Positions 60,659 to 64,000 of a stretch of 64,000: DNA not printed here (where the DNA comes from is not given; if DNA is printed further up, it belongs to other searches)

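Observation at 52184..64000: About 12 kb all-minus-strand defence island with almost every junction translationally coupled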

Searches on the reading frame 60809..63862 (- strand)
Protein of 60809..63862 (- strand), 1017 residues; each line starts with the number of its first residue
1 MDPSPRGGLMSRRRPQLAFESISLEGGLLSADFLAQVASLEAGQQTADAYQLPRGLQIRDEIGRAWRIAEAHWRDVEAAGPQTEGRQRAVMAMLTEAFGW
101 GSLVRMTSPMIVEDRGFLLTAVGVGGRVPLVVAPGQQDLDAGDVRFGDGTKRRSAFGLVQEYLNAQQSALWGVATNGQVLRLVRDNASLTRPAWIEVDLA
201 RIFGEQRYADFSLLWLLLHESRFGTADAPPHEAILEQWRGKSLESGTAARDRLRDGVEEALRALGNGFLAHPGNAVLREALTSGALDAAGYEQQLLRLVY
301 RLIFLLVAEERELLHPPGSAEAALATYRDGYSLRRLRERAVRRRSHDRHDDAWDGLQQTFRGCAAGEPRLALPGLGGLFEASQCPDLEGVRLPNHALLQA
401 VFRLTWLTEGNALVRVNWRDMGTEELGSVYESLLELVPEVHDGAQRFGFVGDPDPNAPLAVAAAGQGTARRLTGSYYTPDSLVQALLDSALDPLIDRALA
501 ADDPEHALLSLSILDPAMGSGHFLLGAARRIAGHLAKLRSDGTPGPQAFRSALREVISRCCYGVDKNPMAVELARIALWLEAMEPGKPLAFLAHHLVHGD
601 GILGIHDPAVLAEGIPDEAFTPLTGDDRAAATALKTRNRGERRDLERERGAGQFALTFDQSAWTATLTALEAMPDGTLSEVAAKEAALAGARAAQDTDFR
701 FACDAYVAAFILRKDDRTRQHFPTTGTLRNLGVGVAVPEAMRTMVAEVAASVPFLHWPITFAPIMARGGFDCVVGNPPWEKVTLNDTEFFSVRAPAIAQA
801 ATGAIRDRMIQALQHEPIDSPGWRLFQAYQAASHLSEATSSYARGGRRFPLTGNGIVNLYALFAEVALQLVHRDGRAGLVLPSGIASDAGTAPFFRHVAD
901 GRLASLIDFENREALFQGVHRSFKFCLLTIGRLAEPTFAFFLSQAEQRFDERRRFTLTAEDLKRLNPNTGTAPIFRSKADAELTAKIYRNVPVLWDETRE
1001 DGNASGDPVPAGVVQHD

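Call 7: search_protein_families(library=pfam, proteins=[window:60809-63862:-], max_evalue=0.01)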
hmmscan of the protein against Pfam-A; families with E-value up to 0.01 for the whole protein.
window:60809-63862:- (1017 aa): 3 families
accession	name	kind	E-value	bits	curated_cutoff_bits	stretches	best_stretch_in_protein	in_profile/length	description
PF07669.17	Eco57I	-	6.3e-16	59.4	25.3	1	560-785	2-90/171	Eco57I restriction-modification methylase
PF02384.22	N6_Mtase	-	5.3e-08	33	20.4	1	472-583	24-102/311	N-6 DNA Methylase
PF20473.4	MmeI_Mtase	-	0.00069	19.3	27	1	508-581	18-85/259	MmeI, DNA-methyltransferase domain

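Call 8: search_protein_families(library=padloc, proteins=[window:60809-63862:-], max_evalue=0.01)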
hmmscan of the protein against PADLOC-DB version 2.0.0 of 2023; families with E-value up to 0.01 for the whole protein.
window:60809-63862:- (1017 aa): 42 families (the best 25 are shown)
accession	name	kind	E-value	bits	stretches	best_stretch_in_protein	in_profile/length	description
PDLC02643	DrmMI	-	2.6e-61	205.8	2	466-779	548-878/1347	DrmMI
PDLC02638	DrmMI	-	4.1e-46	155.6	2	466-781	547-883/935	DrmMI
PDLC03622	REase_MTase_IIG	-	6.2e-33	111.3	4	535-605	573-644/1524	Type IIG restriction enzyme-methyltransferase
PDLC03618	REase_MTase_IIG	-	8.8e-32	107.4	3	552-783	660-879/1429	Type IIG restriction enzyme-methyltransferase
PDLC02645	DrmMI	-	8.6e-30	101.6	3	552-642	660-752/772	DrmMI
PDLC03613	REase_MTase_IIG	-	4.6e-29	98.7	3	768-986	747-963/1250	Type IIG restriction enzyme-methyltransferase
PDLC03620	REase_MTase_IIG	-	5.8e-29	98.4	3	553-613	673-734/1378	Type IIG restriction enzyme-methyltransferase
PDLC02639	DrmMI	-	1.8e-26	90.7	1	470-628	247-408/803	DrmMI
PDLC02644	DrmMI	-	1.8e-26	90.4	2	465-607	57-231/988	DrmMI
PDLC03611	REase_MTase_IIG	-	9.7e-26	87.5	3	470-605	514-654/1532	Type IIG restriction enzyme-methyltransferase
PDLC03614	REase_MTase_IIG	-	1.1e-24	84.1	3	747-920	925-1094/1584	Type IIG restriction enzyme-methyltransferase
PDLC02646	DrmMI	-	3.7e-24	82.9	2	549-613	42-106/792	DrmMI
PDLC03629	REase_MTase_IIG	-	2.7e-17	59.9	2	500-613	425-544/1182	Type IIG restriction enzyme-methyltransferase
PDLC02529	PglX|PglXI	-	1.9e-14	50.4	1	478-584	204-296/1189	PglX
PDLC03630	REase_MTase_IIG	-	1e-12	44.8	1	473-577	370-465/1100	Type IIG restriction enzyme-methyltransferase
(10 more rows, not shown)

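Call 9: search_protein_families(library=ncbifam, proteins=[window:60809-63862:-], max_evalue=0.01)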
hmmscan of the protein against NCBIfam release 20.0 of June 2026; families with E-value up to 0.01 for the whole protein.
window:60809-63862:- (1017 aa): 5 families
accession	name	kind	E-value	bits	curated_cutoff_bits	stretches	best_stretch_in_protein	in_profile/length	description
NF033451.1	BREX_2_MTaseX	equivalog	3.9e-13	48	400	1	477-584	199-292/1185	BREX-2 system adenine-specific DNA-methyltransferase PglX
NF033455.1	BREX_6_MTaseX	exception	1.4e-07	29.5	900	1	506-584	325-402/1319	BREX-6 system adenine-specific DNA-methyltransferase PglX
TIGR02987.1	met_A_Alw26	exception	2.2e-07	30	353.5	0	846-995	164-305/523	Alw26I/Eco31I/Esp3I family type II restriction adenine-specific DNA-methyltransferase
NF047738.1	antiphage_MADS2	equivalog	2.9e-05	22.5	720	0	861-892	495-526/654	methylation-associated defense system DNA methyltransferase MAD2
NF033452.1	BREX_1_MTaseX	exception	0.00086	17.2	500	1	510-584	314-381/1210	BREX-1 system adenine-specific DNA-methyltransferase PglX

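Call 21: find_encoding_contigs(protein=window:60809-63835:-, flank=10000, max_places=10)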
Protein window:60809-63835:- (1008 aa): no gene with exactly this product is on record in the collection.

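Call 22: find_related_loci(query=window:60809-63835:-, collection=genome_contigs, flank=10000)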
Query window:60809-63835:- (1008 aa) in genome_contigs; peptide patterns used: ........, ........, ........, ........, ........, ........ (x = any residue, [..] = any of these).
95 stretches matched a pattern; 11 encode a relative of the query (tblastn E <= 1e-3); 11 distinct loci.
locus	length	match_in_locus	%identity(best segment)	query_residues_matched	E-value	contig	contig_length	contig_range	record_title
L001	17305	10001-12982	69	4-997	0e+0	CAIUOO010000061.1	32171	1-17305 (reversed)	MAG: uncultured Gemmatimonadetes bacterium isolate Loclat_bin-08888 genome assembly, contig: bin-08888:061/580, whole ge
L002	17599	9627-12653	50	1-998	0e+0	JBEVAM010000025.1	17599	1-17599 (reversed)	MAG: Halothiobacillaceae bacterium isolate TW01H Tamdykul_water_contig_177, whole genome shotgun sequence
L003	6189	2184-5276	47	7-998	0e+0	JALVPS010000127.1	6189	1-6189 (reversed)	MAG: Gammaproteobacteria bacterium isolate A3_metabat1_scaf2bin.186 A3_NODE_17363_length_6189_cov_4.216100, whole genome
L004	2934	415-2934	50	4-849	0e+0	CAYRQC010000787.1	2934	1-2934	MAG TPA_asm: uncultured Phycisphaerales bacterium isolate binchicken_co203_625 genome assembly, contig: k141_4359982, wh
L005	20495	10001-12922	51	1-985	0e+0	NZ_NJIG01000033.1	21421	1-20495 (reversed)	Achromobacter marplatensis strain B2 Scaffold32_1, whole genome shotgun sequence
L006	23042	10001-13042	50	1-1003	0e+0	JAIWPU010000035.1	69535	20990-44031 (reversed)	Luteimonas sp. XNQY3 Scaffold21_1, whole genome shotgun sequence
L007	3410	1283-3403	50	1-702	0e+0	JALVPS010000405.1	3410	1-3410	MAG: Gammaproteobacteria bacterium isolate A3_metabat1_scaf2bin.186 A3_NODE_59195_length_3410_cov_1.863844, whole genome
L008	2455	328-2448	49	1-702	0e+0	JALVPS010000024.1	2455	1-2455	MAG: Gammaproteobacteria bacterium isolate A3_metabat1_scaf2bin.186 A3_NODE_112807_length_2455_cov_3.392612, whole genom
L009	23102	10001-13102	50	1-994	0e+0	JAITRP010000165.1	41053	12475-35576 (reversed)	MAG: Zoogloeaceae bacterium isolate Roe453_bin30 k119_722781, whole genome shotgun sequence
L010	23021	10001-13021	50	1-994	0e+0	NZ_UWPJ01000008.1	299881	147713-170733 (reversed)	Pigmentiphaga humi isolate dnA1, whole genome shotgun sequence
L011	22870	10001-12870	57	47-1008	0e+0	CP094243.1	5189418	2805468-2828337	Xanthomonas phaseoli pv. phaseoli strain ATCC 49119 chromosome, complete genome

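Call 26: search_protein_families(library=padloc, proteins=[L001:1258-1836:+, L001:1888-7185:+, L001:7185-9995:+, L001:9968-13852:+, L001:13856-14629:+, L001:14310-16397:+, L001:16394-17170:+, L010:836-1918:+, L010:14952-16901:+], max_evalue=0.001)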
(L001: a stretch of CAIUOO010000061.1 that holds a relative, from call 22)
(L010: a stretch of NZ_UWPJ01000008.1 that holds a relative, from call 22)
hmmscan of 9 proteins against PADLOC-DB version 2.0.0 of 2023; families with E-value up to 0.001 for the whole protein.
L001:1258-1836:+ (192 aa): 0 families

L001:1888-7185:+ (1765 aa): 23 families
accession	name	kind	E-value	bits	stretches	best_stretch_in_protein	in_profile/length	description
PDLC00013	DruE1|DruE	-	4.7e-86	287.9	3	960-1404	1030-1440/1776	SNF2 family N-terminal domain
PDLC00037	DruE3|DruE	-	1.1e-84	283.3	2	31-428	38-432/2055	SNF2 family N-terminal domain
PDLC00015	DruE2|DruE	-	4.3e-75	251.5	4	972-1124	1131-1274/1887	SNF2 family N-terminal domain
PDLC00014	DruE2|DruE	-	1e-72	243.4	4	970-1121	1159-1300/1928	SNF2 family N-terminal domain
PDLC00035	DruE3|DruE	-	3e-69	232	2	38-683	47-678/1460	SNF2 family N-terminal domain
PDLC00051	DruE4|DruE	-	6e-68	227.6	4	969-1118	1083-1222/1829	SNF2 family N-terminal domain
PDLC00036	DruE3|DruE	-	1.9e-58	195.7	2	96-276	95-288/2023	SNF2 family N-terminal domain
PDLC02896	DpdJ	-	7.7e-28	94.7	2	190-279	329-418/1487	DpdJ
PDLC03960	SngC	-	1.3e-18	65.2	1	94-275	25-197/720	-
PDLC02503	BrxHI|BrxHII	-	1.4e-18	64.6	2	96-274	27-195/698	BrxHI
PDLC02501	BrxHI|BrxHII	-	1.1e-17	61.4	2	95-278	25-200/925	BrxHI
PDLC02569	DrmA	-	7.5e-14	48.5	2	1023-1098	832-906/1095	DrmA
PDLC02893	DpdJ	-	1.9e-13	47.3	1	192-288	343-438/876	DpdJ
PDLC02898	DpdJ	-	2.7e-12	44.3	2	193-282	344-432/506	DpdJ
PDLC02570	DrmA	-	6e-11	39.4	1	1024-1110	585-670/851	DrmA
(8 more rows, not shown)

L001:7185-9995:+ (936 aa): 49 families (the best 25 are shown)
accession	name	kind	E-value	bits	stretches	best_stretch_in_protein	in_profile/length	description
PDLC02853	DpdE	-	2.7e-181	602.9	1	8-934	5-972/985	DpdE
PDLC02621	DrmD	-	3.3e-76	255.4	1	91-607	115-669/1040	DrmD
PDLC02500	BrxHI|BrxHII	-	3.5e-68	229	1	99-607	88-611/933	BrxHI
PDLC00659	HmaA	-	8.3e-51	170.9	2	72-400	75-402/1176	SNF2 helicase / DEAD-box helicase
PDLC02572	DrmA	-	3.7e-50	168.8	1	89-574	110-628/1043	DrmA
PDLC02504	BrxHI|BrxHII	-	8.1e-50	167.7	1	78-606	86-618/971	BrxHII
PDLC02633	DrmD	-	3.2e-46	155.7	1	90-576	118-637/839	DrmD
PDLC02632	DrmD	-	8.8e-46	154.6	2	91-394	117-420/662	DrmD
PDLC02623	DrmD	-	2.9e-45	152.4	2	378-600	444-655/1040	DrmD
PDLC02843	DpdE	-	1e-43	147.5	2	106-307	163-337/1091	DpdE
PDLC02840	DpdE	-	5.7e-43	145.4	2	104-294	162-329/1091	DpdE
PDLC02620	DrmD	-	3.6e-38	129.2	1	93-606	91-614/1060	DrmD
PDLC02619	DrmD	-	5.6e-31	105.5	2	512-597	480-562/872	DrmD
PDLC02634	DrmD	-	1.9e-28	96.8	2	103-285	93-274/900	DrmD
PDLC02624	DrmD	-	7.9e-27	92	2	473-579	366-474/652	DrmD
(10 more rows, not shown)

L001:9968-13852:+ (1294 aa): 39 families (the best 25 are shown)
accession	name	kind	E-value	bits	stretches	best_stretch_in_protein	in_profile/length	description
PDLC02643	DrmMI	-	4.3e-65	218.3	2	460-780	542-880/1347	DrmMI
PDLC03613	REase_MTase_IIG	-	2.3e-48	162.7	3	747-1125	724-1090/1250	Type IIG restriction enzyme-methyltransferase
PDLC02638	DrmMI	-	2.8e-48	162.8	3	552-780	665-883/935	DrmMI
PDLC03622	REase_MTase_IIG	-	1.1e-46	156.8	4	840-1176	947-1292/1524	Type IIG restriction enzyme-methyltransferase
PDLC03620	REase_MTase_IIG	-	9.5e-46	154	4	1073-1267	1179-1367/1378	Type IIG restriction enzyme-methyltransferase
PDLC03611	REase_MTase_IIG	-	2.9e-32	109.1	3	465-605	509-654/1532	Type IIG restriction enzyme-methyltransferase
PDLC03618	REase_MTase_IIG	-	1.4e-28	96.8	3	553-788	661-885/1429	Type IIG restriction enzyme-methyltransferase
PDLC02639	DrmMI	-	1.2e-26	91.3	1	470-642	247-422/803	DrmMI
PDLC02645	DrmMI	-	3.4e-26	89.7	3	554-612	662-720/772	DrmMI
PDLC03614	REase_MTase_IIG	-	1.2e-24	84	2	466-605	521-681/1584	Type IIG restriction enzyme-methyltransferase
PDLC02644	DrmMI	-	9.7e-24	81.3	2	553-605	177-229/988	DrmMI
PDLC02646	DrmMI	-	1.7e-23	80.7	2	550-610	43-103/792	DrmMI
PDLC03629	REase_MTase_IIG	-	5.1e-18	62.3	1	506-604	431-535/1182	Type IIG restriction enzyme-methyltransferase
PDLC02529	PglX|PglXI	-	5.1e-14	48.9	1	468-586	194-298/1189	PglX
PDLC03338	MTase_II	-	5.5e-14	49.8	1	468-576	124-211/604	Type II methyltransferase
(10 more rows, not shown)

L001:13856-14629:+ (257 aa): 3 families
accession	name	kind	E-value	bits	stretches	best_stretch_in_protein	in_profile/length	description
PDLC04132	HNH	-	9.2e-28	95.2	1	117-255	130-274/286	-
PDLC03546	HNH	-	1.7e-16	58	1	128-214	147-233/282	Type II restriction enzyme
PDLC03529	REase_II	-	4.5e-06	24.1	1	154-217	284-346/389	Type II restriction enzyme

L001:14310-16397:+ (695 aa): 11 families
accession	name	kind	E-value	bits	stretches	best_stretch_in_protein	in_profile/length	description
PDLC04151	HEC-05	-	1.1e-210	699.4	1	107-687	15-593/600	-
PDLC04150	HEC-05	-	2.5e-139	463.8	1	113-687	3-581/583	-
PDLC04152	HEC-05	-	1.7e-90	302.2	1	119-687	8-562/566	-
PDLC04153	HEC-05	-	6.6e-55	184.4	2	312-682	227-603/621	-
PDLC04709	PDC-M55C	-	8.5e-22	75.5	1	122-223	19-108/554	-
PDLC03877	NsnA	-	4.8e-08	30.7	1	115-166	48-101/385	-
PDLC04027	PD-T4-2_A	-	1.6e-07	28.8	1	100-165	23-86/363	-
PDLC02686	Orf5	-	2.9e-07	27.4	1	123-273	12-138/566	Orf5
PDLC02792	SspE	-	4.4e-06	23.3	1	131-222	23-107/771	SspE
PDLC04155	HEC-06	-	9e-05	19.1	0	127-156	16-45/562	-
PDLC04157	HEC-06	-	0.00028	17.6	0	126-155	17-46/558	-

L001:16394-17170:+ (258 aa): 0 families

L010:836-1918:+ (360 aa): 7 families
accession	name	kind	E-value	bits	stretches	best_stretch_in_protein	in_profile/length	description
PDLC03963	SoFic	-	4.6e-35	119.7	1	23-342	34-347/361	-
PDLC04840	PDC-S04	-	2e-12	45.3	1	58-242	19-196/227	-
PDLC04839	PDC-S04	-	4.6e-09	34.2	1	185-246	128-187/205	-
PDLC04966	PDC-S24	-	1.5e-08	31.9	1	105-218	229-340/497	-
PDLC04836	PDC-S04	-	6.7e-07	26.7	1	46-210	21-183/244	-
PDLC04837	PDC-S04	-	1.5e-06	25.7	1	58-248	33-211/234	-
PDLC04838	PDC-S04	-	0.00068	17.5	0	191-221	139-169/209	-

L010:14952-16901:+ (649 aa): 7 families
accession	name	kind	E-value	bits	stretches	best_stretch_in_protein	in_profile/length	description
PDLC03862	LmuB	-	8.9e-18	62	1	217-583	186-566/643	-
PDLC03863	LmuB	-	4.3e-17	60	2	209-585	170-547/610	-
PDLC03859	LmuB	-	1.8e-15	55.2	1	219-617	205-583/611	-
PDLC04774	PDC-M68B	-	3.6e-12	43.7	1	402-582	337-511/581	-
PDLC03860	LmuB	-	1.3e-09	35.2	1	306-585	235-491/565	-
PDLC03868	LmuB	-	8.3e-06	22.4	1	212-371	340-501/1035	-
PDLC00254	LmuB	-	0.00055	16.7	0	362-509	289-426/563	AAA ATPase domain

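Call 27: search_protein_families(library=pfam, proteins=[L001:1258-1836:+, L001:1888-7185:+, L001:7185-9995:+, L001:9968-13852:+, L001:13856-14629:+, L001:14310-16397:+, L001:16394-17170:+, L010:836-1918:+, L010:14952-16901:+], max_evalue=0.001)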
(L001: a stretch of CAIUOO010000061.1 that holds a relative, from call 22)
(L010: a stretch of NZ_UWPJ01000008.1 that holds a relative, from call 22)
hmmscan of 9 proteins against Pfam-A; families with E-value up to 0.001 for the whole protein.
L001:1258-1836:+ (192 aa): 0 families

L001:1888-7185:+ (1765 aa): 3 families
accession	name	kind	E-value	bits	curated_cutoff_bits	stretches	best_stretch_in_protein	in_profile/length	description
PF00270.35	DEAD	-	6.8e-25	88.2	26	1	96-275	2-162/167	DEAD/DEAH box helicase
PF09369.15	MZB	-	3.8e-11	44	24.2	1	1529-1630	1-80/80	MrfA Zn-binding domain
PF00271.37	Helicase_C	-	6.6e-07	30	23.5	1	1021-1065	66-110/110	Helicase conserved C-terminal domain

L001:7185-9995:+ (936 aa): 4 families
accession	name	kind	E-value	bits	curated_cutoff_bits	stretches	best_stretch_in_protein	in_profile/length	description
PF00271.37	Helicase_C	-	5.1e-20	72.2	23.5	1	461-568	8-110/110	Helicase conserved C-terminal domain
PF00176.29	SNF2-rel_dom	-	5.8e-14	52.3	24.9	1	108-288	6-184/290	SNF2-related domain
PF04851.21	ResIII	-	3.6e-09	37.2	22.5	1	103-268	5-163/164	Type III restriction enzyme, res subunit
PF00270.35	DEAD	-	4.4e-09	36.7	26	1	119-268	15-161/167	DEAD/DEAH box helicase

L001:9968-13852:+ (1294 aa): 3 families
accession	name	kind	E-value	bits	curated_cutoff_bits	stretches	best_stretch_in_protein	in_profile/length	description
PF07669.17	Eco57I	-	1.9e-16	61.1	25.3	1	559-787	1-93/171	Eco57I restriction-modification methylase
PF02384.22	N6_Mtase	-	3.8e-08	33.5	20.4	1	468-584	20-103/311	N-6 DNA Methylase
PF20473.4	MmeI_Mtase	-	4.3e-05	23.3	27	1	506-581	16-85/259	MmeI, DNA-methyltransferase domain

L001:13856-14629:+ (257 aa): 1 family
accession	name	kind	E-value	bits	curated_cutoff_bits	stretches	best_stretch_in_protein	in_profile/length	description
PF13391.12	HNH_2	-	1.3e-11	44.6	21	1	155-206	1-65/66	HNH endonuclease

L001:14310-16397:+ (695 aa): 2 families
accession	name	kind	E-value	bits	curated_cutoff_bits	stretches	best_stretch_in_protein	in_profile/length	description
PF03235.19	GmrSD_N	-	9.1e-29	101.4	33.2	1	124-363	5-196/199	GmrSD restriction endonuclease, N-terminal domain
PF07510.16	GmrSD_C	-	0.00072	19.9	23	0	577-635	49-100/138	GmrSD restriction endonucleases, C-terminal domain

L001:16394-17170:+ (258 aa): 1 family
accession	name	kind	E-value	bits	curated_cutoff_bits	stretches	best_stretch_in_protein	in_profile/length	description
PF13604.12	AAA_30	-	0.0003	21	27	0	209-246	19-56/191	AAA domain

L010:836-1918:+ (360 aa): 1 family
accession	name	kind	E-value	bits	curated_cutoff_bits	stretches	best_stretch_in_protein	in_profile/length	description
PF02661.23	Fic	-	3.2e-14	53.9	24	1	108-214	2-93/93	Fic/DOC family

L010:14952-16901:+ (649 aa): 0 families
